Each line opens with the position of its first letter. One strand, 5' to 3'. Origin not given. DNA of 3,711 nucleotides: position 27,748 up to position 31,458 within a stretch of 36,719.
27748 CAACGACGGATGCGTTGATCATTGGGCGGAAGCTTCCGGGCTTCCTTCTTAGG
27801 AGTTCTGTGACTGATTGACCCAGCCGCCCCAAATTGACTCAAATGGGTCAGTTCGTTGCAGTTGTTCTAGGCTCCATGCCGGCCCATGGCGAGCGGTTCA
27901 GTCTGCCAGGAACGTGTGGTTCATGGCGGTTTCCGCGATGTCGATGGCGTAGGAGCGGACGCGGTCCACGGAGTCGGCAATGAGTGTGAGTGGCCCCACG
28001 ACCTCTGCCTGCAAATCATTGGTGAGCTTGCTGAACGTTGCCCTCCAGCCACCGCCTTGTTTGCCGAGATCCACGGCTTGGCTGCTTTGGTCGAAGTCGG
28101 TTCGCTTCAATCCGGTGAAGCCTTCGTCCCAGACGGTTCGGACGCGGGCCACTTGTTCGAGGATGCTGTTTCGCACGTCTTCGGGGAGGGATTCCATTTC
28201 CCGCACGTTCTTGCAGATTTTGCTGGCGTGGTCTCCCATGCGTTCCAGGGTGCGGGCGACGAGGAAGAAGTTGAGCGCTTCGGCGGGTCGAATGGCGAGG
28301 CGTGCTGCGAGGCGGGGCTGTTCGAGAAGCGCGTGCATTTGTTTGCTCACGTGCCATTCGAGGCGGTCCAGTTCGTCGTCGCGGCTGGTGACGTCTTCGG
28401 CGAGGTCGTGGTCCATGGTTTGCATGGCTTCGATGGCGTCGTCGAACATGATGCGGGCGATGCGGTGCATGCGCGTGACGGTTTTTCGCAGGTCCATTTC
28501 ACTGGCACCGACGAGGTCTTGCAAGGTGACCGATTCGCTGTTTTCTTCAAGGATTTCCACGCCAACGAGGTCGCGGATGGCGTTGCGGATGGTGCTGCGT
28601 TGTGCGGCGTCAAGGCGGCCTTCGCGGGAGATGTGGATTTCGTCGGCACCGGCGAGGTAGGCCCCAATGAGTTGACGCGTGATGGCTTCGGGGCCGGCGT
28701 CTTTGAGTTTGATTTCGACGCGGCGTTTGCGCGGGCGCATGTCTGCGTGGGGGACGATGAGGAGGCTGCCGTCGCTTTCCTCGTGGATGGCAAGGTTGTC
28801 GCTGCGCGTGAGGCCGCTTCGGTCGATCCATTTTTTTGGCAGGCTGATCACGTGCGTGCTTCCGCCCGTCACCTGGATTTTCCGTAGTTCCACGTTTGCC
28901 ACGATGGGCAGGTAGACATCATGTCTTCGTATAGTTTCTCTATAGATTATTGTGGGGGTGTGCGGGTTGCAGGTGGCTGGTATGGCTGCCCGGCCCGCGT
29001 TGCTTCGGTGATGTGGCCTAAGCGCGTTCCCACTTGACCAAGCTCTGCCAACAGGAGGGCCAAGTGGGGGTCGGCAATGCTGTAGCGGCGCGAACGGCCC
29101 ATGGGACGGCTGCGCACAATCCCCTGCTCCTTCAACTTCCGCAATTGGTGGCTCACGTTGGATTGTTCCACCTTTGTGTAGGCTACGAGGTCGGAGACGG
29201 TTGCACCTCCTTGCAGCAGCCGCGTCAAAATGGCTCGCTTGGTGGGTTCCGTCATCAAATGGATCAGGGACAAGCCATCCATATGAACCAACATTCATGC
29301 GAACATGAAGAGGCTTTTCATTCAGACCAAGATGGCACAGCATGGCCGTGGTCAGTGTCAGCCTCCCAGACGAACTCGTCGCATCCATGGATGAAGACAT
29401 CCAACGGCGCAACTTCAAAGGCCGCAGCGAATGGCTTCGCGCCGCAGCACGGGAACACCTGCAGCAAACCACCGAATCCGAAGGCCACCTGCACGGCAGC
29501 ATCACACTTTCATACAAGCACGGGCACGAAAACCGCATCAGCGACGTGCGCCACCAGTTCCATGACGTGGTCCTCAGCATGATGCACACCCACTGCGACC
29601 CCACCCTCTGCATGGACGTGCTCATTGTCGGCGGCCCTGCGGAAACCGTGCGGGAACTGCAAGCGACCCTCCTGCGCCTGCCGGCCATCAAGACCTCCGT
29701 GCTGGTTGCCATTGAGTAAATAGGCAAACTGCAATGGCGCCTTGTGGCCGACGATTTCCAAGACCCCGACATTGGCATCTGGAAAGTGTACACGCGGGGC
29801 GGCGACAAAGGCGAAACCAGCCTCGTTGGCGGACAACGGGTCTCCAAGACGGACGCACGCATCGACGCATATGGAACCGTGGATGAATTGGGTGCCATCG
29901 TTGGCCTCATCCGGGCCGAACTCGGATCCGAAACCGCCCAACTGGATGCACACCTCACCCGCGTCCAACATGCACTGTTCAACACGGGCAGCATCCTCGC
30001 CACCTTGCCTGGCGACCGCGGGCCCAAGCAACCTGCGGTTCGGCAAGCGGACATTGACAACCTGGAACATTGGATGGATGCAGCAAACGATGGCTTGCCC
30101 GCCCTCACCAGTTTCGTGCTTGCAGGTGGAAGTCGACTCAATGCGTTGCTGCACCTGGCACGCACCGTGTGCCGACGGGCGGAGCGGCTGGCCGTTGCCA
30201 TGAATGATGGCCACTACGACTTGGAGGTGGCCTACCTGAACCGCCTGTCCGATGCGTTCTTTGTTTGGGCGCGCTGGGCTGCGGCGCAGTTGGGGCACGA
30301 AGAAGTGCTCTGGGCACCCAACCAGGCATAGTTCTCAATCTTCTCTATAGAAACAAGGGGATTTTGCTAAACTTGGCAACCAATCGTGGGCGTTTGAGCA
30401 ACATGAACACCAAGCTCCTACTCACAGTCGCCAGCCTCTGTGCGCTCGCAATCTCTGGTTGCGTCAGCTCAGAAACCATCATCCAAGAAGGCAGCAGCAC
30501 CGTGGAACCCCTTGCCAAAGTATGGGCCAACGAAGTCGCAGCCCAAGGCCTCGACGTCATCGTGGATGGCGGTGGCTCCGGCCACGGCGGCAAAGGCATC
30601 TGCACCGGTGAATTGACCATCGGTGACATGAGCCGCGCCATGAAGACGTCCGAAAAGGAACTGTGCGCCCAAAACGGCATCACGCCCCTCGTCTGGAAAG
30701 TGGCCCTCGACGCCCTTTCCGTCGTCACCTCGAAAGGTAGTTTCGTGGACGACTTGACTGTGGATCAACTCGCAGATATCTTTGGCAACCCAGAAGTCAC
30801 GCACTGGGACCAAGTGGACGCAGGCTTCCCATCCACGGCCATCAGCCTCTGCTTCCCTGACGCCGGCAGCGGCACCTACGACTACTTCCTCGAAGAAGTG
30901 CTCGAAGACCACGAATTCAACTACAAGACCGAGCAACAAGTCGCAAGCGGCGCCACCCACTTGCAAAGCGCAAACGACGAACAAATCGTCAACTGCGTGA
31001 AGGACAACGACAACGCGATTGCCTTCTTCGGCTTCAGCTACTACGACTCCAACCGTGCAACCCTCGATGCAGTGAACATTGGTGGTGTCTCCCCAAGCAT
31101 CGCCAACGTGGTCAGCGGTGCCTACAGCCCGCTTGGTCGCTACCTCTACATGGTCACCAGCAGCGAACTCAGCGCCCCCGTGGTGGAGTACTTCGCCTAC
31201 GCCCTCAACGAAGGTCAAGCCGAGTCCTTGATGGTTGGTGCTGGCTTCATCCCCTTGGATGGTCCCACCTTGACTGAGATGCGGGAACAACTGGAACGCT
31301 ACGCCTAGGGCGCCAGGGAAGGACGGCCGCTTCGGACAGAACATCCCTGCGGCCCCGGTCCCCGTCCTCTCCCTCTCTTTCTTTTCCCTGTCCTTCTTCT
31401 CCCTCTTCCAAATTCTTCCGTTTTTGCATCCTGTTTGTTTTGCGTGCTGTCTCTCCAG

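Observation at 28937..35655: Four copies of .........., each upstream of a phosphate gene: a candidate archaeal Pho box/promoter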

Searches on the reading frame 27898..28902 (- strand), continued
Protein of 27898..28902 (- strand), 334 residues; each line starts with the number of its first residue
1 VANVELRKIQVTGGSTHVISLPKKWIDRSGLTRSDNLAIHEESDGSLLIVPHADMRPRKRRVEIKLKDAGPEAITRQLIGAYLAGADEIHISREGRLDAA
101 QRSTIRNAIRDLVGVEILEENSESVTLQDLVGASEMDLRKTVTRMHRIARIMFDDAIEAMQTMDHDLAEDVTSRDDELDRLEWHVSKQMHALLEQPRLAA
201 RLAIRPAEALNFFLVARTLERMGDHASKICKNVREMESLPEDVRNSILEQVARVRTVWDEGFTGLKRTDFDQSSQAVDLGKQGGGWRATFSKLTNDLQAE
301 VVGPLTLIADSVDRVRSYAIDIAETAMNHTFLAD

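Call 75: get_annotated_region(hit=H20, flank=4000)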
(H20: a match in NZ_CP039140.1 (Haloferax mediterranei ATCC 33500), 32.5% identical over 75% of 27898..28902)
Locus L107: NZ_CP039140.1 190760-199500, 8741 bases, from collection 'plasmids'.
description: Haloferax mediterranei ATCC 33500 plasmid pHME505, complete sequence
organism: Haloferax mediterranei ATCC 33500 (NCBI taxid 523841)
taxonomy: Archaea; Euryarchaeota; Halobacteria; Halobacteriales; Haloferacaceae; Haloferax; Haloferax mediterranei; Haloferax mediterranei ATCC 33500
host: -; source: Cell culture,Spain; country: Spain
typing (MOB-suite, as given by PLSDB): non-mobilizable
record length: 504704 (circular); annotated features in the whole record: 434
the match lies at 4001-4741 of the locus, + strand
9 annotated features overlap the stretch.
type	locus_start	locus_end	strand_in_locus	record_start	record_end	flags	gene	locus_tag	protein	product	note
CDS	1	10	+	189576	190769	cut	-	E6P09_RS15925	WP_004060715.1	substrate-binding domain-containing protein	-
CDS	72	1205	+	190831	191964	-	pstC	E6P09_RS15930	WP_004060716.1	phosphate ABC transporter permease subunit PstC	-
CDS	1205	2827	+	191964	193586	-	pstA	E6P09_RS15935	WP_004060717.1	phosphate ABC transporter permease PstA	-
CDS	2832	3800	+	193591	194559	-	pstB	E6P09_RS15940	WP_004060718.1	phosphate ABC transporter ATP-binding protein PstB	-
CDS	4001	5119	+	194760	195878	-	-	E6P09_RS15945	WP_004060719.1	phosphate uptake regulator PhoU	-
CDS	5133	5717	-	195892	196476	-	-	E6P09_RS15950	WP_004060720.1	hypothetical protein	-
CDS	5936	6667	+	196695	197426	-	-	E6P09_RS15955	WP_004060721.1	cob(I)yrinic acid a,c-diamide adenosyltransferase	-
CDS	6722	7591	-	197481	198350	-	-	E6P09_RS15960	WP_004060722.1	universal stress protein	-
CDS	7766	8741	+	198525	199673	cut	-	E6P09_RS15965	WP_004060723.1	hypothetical protein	-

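Call 78: find_encoding_contigs(protein=P0001, flank=8000, max_places=3)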
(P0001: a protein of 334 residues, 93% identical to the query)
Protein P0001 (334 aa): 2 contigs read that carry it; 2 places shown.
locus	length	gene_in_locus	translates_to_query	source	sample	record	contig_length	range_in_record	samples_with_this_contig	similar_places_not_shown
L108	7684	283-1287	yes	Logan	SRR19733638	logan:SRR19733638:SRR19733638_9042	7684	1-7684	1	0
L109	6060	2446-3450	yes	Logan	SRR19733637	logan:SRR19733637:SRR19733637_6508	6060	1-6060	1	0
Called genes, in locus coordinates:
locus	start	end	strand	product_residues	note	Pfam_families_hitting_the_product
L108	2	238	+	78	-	?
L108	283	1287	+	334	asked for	PF04014:MazE_antitoxin (weak), PF01895:PhoU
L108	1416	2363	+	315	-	PF01118:Semialdhyde_dh, PF02774:Semialdhyde_dhC, PF22698:Semialdhyde_dhC_1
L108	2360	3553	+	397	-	PF01960:ArgJ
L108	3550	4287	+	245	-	PF00696:AA_kinase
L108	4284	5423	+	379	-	PF00202:Aminotran_3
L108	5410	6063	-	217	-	PF13840:ACT_7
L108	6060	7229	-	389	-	PF01168:Ala_racemase_N, PF00842:Ala_racemase_C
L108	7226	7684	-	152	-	?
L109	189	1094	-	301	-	PF12849:PBP_like_2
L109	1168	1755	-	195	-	PF01923:Cob_adeno_trans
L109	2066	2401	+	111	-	PF12802:MarR_2 (weak), PF12840:HTH_20, PF01022:HTH_5, PF01978:TrmB (weak)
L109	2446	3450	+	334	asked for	PF04014:MazE_antitoxin (weak), PF01895:PhoU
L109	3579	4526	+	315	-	PF01118:Semialdhyde_dh, PF02774:Semialdhyde_dhC, PF22698:Semialdhyde_dhC_1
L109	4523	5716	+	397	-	PF01960:ArgJ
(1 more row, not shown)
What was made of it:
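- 27898..28902 (-): AbrB-PhoU gene, the candidate regulator. It has an N-terminal SpoVT/AbrB domain, a middle alpha/beta domain and a C-terminal PhoU six-helix bundle. The start is GTG 28902 (or GTG 28893). Gene callers on close relatives use the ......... start (call 78).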

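Call 79: find_encoding_contigs(protein=P0002, flank=8000, max_places=3)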
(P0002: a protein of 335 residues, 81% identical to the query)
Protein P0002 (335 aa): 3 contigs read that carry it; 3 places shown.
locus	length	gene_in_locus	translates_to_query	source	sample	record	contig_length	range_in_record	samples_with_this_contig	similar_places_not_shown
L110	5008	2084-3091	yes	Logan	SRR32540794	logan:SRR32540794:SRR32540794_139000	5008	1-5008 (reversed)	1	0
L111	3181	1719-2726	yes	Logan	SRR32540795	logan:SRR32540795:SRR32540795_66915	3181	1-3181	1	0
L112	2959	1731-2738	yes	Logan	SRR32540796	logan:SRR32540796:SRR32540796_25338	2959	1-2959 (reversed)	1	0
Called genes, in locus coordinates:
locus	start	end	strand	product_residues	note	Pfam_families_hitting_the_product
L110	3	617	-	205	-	?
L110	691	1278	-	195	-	PF01923:Cob_adeno_trans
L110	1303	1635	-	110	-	PF08753:NikR_C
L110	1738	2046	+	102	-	PF12840:HTH_20, PF01022:HTH_5, PF12802:MarR_2 (weak), PF01978:TrmB (weak)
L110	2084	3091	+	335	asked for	PF04014:MazE_antitoxin (weak), PF01895:PhoU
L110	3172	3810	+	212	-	PF00025:Arf (faint), PF03193:RsgA_GTPase (faint), PF01926:MMR_HSR1, PF02421:FeoB_N (faint), PF09439:SRPRB (faint), PF00009:GTP_EFTU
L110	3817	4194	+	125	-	PF09846:OapB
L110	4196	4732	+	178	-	PF09845:OapC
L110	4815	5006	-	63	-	?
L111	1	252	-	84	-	?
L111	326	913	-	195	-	PF01923:Cob_adeno_trans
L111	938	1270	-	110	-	PF08753:NikR_C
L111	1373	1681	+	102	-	PF12840:HTH_20, PF01022:HTH_5, PF12802:MarR_2 (weak), PF01978:TrmB (weak)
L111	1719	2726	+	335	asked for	PF04014:MazE_antitoxin (weak), PF01895:PhoU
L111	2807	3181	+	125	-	?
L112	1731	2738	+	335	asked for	PF04014:MazE_antitoxin (weak), PF01895:PhoU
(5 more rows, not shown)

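Call 80: find_encoding_contigs(protein=P0004, flank=8000, max_places=3)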
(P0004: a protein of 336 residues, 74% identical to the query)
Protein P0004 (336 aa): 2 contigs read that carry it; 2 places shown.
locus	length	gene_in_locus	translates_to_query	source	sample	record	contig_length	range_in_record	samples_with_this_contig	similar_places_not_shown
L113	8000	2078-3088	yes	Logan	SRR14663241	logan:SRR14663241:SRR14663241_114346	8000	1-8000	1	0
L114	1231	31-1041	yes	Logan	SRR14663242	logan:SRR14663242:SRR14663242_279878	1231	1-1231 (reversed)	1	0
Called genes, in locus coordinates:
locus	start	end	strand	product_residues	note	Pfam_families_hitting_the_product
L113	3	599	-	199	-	?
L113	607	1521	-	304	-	PF01297:ZnuA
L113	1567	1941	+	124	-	PF01022:HTH_5, PF12802:MarR_2 (weak), PF12840:HTH_20, PF01978:TrmB (weak)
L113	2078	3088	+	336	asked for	PF04014:MazE_antitoxin, PF01895:PhoU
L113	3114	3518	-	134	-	PF01402:RHH_1 (weak), PF08753:NikR_C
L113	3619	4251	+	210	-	PF01891:CbiM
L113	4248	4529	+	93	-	-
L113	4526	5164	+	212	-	PF02361:CbiQ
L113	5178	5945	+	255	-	PF00005:ABC_tran, PF13304:AAA_21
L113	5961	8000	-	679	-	?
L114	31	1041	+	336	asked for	PF04014:MazE_antitoxin, PF01895:PhoU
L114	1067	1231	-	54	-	?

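Call 85: find_homologous_proteins(query=L064:5001-6008:+, max_evalue=1e-20)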
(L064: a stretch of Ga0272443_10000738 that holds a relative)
Query L064:5001-6008:+ (336 aa): 3158 proteins with E <= 1e-20 among 6245 candidates; the best 120 are listed.
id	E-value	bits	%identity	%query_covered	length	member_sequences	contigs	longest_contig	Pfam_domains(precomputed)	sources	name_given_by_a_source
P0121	7.1e-201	684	98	100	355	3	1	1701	PF04014.24,PF01895.25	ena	-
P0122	2.1e-199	679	97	100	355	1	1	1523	PF04014.24,PF01895.25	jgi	jgi:phosphate uptake regulator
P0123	9.7e-188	641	90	100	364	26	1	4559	PF04014.24,PF01895.25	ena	-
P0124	1.3e-186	637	91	99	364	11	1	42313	PF04014.24,PF01895.25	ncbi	-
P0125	2.9e-185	632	88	100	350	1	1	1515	PF04014.24,PF01895.25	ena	-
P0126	6.4e-185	631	90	100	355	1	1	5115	PF04014.24,PF01895.25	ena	-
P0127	1.9e-182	623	88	99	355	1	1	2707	PF04014.24,PF01895.25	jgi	-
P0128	2.1e-182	623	88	100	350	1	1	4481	PF04014.24,PF01895.25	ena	-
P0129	2.4e-182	623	88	99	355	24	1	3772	PF04014.24,PF01895.25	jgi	-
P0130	5.4e-182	622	88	100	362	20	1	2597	PF04014.24,PF01895.25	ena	-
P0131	2.5e-181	620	88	100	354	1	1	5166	PF04014.24,PF01895.25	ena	-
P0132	4.1e-181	619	88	99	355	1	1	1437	PF04014.24,PF01895.25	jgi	-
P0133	9.7e-181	618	88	100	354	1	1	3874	PF04014.24,PF01895.25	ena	-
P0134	1.1e-180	617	87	100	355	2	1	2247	PF04014.24,PF01895.25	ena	-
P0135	2.3e-180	616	88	100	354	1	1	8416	PF04014.24,PF01895.25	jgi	-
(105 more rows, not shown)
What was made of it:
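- One such group is labelled Candidatus Bathyarchaeota (call 85).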

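Call 97: predict_structure(alignment_id=A4)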
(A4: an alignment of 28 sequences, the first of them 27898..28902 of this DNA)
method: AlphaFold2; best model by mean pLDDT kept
length: 334 residues; sequences in the alignment: 28
mean_pLDDT: 82.9   pTM: 0.63
mean pLDDT of the five models: 82.9, 82.7, 82.5, 82.4, 81.2
residues with pLDDT >= 90: 150; 70-90: 114; 50-70: 57; < 50: 13
segments of 3 or more residues with pLDDT < 50: 1-3, 54-57, 132-135
pLDDT, mean of each block of 10 residues (from residue 1): 52 59 64 68 71 55 83 85 75 86 86 75 82 61 89 96 95 80 82 71 81 95 96 94 96 96 94 97 93 91 95 97 96 86
secondary structure, 60 per line:
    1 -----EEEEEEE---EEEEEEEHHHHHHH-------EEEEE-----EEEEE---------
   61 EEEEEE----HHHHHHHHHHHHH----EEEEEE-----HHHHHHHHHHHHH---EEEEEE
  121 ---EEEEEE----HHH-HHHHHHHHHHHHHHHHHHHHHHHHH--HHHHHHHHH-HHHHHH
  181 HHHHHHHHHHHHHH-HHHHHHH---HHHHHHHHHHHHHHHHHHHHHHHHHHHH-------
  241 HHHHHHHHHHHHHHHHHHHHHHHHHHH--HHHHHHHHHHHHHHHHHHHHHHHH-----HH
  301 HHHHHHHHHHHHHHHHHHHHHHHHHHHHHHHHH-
elements in order: E6-12 E16-22 H23-29 E37-41 E47-51 E61-66 H71-83 E88-93 H99-111 E115-120 E124-129 H138-162 H165-173 H175-194 H196-202 H206-233 H241-267 H270-293 H299-333

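Call 99: fold_search(model_id=the predicted structure, library=pdb)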
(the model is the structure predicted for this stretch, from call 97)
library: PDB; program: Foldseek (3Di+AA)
matches with E <= 10: 489; with E <= 0.001: 9
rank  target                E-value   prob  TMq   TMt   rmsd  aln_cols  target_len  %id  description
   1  1t72_B                8.5e-05  1.00  0.48  0.71   4.2       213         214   21  Crystal structure of phosphate transport system protein phoU from Aquifex aeolicus (released 2004-12-07)
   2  1xwm                  9.8e-05  1.00  0.53  0.81   3.0       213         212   20  The crystal structure of PhoU (phosphate uptake regulator), Structural genomics (released 2004-12-14)
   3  1t72_A                1.1e-04  1.00  0.51  0.77   3.5       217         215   18  Crystal structure of phosphate transport system protein phoU from Aquifex aeolicus (released 2004-12-07)
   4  4q25_A                1.2e-04  1.00  0.51  0.78   3.6       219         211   21  Crystal structure of PhoU from Pseudomonas aeruginosa (released 2015-02-18)
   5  4q25_B                2.0e-04  1.00  0.52  0.82   2.8       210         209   20  Crystal structure of PhoU from Pseudomonas aeruginosa (released 2015-02-18)
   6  1t8b_A                3.5e-04  1.00  0.51  0.79   3.2       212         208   19  Crystal structure of refolded PHOU-like protein (gi 2983430) from Aquifex aeolicus (released 2004-12-07)
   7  2i0m                  4.9e-04  1.00  0.51  0.80   3.4       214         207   15  Crystal structure of the phosphate transport system regulatory protein PhoU from Streptococcus pneumoniae (released 2006-09-19)
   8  1t72_G                5.3e-04  1.00  0.49  0.74   3.7       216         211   18  Crystal structure of phosphate transport system protein phoU from Aquifex aeolicus (released 2004-12-07)
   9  1t72_E                5.6e-04  1.00  0.50  0.75   3.4       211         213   19  Crystal structure of phosphate transport system protein phoU from Aquifex aeolicus (released 2004-12-07)
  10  1sum                  1.3e-03  1.00  0.40  0.56   6.4       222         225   17  Crystal structure of a hypothetical protein at 2.0 A resolution (released 2004-08-24)
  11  3l39                  7.2e-03  1.00  0.38  0.54   6.3       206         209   14  Crystal structure of Putative PhoU-like phosphate regulatory protein (BT4638) from BACTEROIDES THETAIOTAOMICRON VPI-5482 (released 2010-01-19)
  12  2iiu_B                3.1e-02  1.00  0.45  0.67   3.5       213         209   10  Crystal structure of a putative PhoU-like phosphate regulatory protein (NP_719307.1) from Shewanella oneidensis MR-1 a (released 2006-10-17)
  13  2iiu_A                5.4e-02  1.00  0.44  0.66   3.9       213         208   11  Crystal structure of a putative PhoU-like phosphate regulatory protein (NP_719307.1) from Shewanella oneidensis MR-1 a (released 2006-10-17)
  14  2olt_A                8.3e-02  1.00  0.46  0.68   3.5       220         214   10  Crystal structure of a phou-like protein (so_3770) from shewanella oneidensis mr-1 at 2.00 A resolution (released 2007-02-06)
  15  2iiu_C                9.1e-02  1.00  0.44  0.65   3.7       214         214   10  Crystal structure of a putative PhoU-like phosphate regulatory protein (NP_719307.1) from Shewanella oneidensis MR-1 a (released 2006-10-17)
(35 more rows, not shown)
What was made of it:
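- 27898..28902 (-): The AF2 model has pLDDT 82.9, and Foldseek matches solved PhoU structures with target-normalised TM up to 0.82 (calls 97, 99).
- On AbrB(SpoVT)-PhoU fusion regulator (the protein next to copy 1): The AF2 model plus Foldseek match PhoU structures 1xwm and 4q25 with target-normalised TM ~0.8 (calls 97, 99).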

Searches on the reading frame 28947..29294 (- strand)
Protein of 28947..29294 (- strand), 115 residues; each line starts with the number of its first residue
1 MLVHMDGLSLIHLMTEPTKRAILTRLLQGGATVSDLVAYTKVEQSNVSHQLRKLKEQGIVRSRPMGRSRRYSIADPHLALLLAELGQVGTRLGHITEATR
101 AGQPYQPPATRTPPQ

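Call 46: search_protein_families(library=pfam, proteins=[window:28947-29294:-])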
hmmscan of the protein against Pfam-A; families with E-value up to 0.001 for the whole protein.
window:28947-29294:- (115 aa): 5 families
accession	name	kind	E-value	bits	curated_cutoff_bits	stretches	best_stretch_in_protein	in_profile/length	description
PF01022.26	HTH_5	-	2.3e-14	53.4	22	1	17-62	2-47/47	Bacterial regulatory protein, arsR family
PF12840.13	HTH_20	-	2.7e-08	34.1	27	1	15-63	2-51/51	Helix-turn-helix domain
PF12802.13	MarR_2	-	4e-07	30.5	27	1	23-68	11-58/61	MarR family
PF01978.25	TrmB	-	6.5e-06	26.3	25.6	1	26-76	18-67/68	Sugar-specific transcriptional regulator TrmB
PF01047.28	MarR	-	5.2e-05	23.5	24.6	1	28-70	15-57/59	MarR family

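Call 58: search_protein_families(library=ncbifam, proteins=[window:28947-29294:-])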
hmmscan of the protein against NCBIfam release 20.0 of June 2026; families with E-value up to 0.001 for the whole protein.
window:28947-29294:- (115 aa): 9 families
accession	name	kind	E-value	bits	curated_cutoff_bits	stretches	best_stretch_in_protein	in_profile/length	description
NF033788.1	HTH_metalloreg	subfamily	6e-20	70.8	55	1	10-81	4-76/77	metalloregulator ArsR/SmtB family transcription factor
NF047906.1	CdPbTransRegCmtR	equivalog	1.2e-13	50.8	150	1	13-88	17-92/104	Cd(II)/Pb(II)-sensing metalloregulatory transcriptional regulator CmtR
NF053755.1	MsvR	equivalog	3.1e-07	30.3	220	1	11-70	7-66/236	transcriptional factor MsvR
NF033789.1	repress_SdpR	subfamily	2e-06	27.6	100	1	14-74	5-65/79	autorepressor SdpR family transcription factor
NF045707.1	Dbac_1936_reg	equivalog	1.2e-05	25.2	115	1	18-92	18-92/99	ArsR/SmtB-type metalloregulator TsoR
NF040642.1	sulf_sens_BigR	equivalog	5.7e-05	23.1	155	1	10-84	13-87/95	sulfite-sensing transcriptional repressor BigR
NF041413.1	ArsR_Rv2640c_fam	equivalog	0.00012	22.4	155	1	15-78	40-106/118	Rv2640c family ArsR-like transcriptional regulator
TIGR01884.1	cas_HTH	subfamily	0.00023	20.6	60.2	1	18-75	143-200/202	CRISPR-associated CARF protein Csa3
NF053602.1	Phr_regulator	exception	0.00033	20.3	320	1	10-73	5-72/191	heat shock transcription regulator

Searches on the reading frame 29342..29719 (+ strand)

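Call 46: search_protein_families(library=pfam, proteins=[window:29342-29719:+])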
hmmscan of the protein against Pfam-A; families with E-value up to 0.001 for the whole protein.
window:29342-29719:+ (125 aa): 2 families
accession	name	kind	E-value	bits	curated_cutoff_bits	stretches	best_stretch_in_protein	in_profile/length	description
PF08753.17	NikR_C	-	1.6e-14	54.3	22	1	52-122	2-75/77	NikR C terminal nickel binding domain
PF01402.27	RHH_1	-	3.9e-08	33.4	20.5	1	4-41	2-38/39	Ribbon-helix-helix protein, copG family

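Call 58: search_protein_families(library=ncbifam, proteins=[window:29342-29719:+])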
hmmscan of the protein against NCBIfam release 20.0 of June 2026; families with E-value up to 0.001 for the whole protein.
window:29342-29719:+ (125 aa): 5 families
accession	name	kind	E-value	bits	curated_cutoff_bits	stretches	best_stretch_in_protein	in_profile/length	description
NF002169.0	PRK01002.1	subfamily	8.5e-22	77.6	111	1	2-123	5-132/141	nickel responsive regulator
NF002815.0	PRK02967.1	equivalog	6.4e-21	74.8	83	1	1-111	1-117/139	nickel-responsive transcriptional regulator NikR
NF003381.0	PRK04460.1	equivalog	4.4e-20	72.2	105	1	4-122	7-130/139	nickel-responsive transcriptional regulator NikR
TIGR02793.1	nikR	equivalog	2.1e-17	63.6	175.45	1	4-111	3-115/129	nickel-responsive transcriptional regulator NikR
NF001884.0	PRK00630.1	subfamily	1.5e-13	51.1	119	1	4-122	13-139/148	nickel responsive regulator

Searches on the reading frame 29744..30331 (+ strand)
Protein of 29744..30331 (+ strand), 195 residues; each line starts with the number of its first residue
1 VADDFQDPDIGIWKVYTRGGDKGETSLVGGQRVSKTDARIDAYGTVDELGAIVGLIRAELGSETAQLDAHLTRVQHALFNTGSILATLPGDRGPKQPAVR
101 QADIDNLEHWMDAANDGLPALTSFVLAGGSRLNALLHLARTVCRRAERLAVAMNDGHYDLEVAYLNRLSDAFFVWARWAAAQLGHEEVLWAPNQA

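Call 14: search_protein_families(library=pfam, proteins=[window:29744-30331:+])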
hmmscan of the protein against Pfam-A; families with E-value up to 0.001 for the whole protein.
window:29744-30331:+ (195 aa): 1 family
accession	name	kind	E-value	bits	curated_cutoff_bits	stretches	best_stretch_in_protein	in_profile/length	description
PF01923.23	Cob_adeno_trans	-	1.5e-55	188.3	24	1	15-179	1-171/171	Cobalamin adenosyltransferase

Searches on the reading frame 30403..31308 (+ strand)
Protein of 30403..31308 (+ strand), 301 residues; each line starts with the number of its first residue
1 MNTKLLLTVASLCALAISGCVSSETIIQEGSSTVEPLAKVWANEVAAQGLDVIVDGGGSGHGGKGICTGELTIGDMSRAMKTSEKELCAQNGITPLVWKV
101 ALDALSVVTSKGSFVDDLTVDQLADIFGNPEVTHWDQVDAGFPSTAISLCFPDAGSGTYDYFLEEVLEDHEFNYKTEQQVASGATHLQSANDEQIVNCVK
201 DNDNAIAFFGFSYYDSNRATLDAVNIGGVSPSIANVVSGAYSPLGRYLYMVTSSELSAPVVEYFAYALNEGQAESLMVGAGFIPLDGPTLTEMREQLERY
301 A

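Call 14: search_protein_families(library=pfam, proteins=[window:30403-31308:+])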
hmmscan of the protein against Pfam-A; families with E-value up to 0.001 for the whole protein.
window:30403-31308:+ (301 aa): 1 family
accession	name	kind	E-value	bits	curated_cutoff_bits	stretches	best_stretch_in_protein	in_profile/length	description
PF12849.12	PBP_like_2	-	2.1e-24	87.2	27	1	24-255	10-248/267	PBP superfamily domain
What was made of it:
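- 30403..31308 (+): pstS, a lipoprotein phosphate-binding protein transcribed as its own unit. It is followed by a pyrimidine-rich tract with a T5 run. Pfam PBP_like_2 (call 14).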
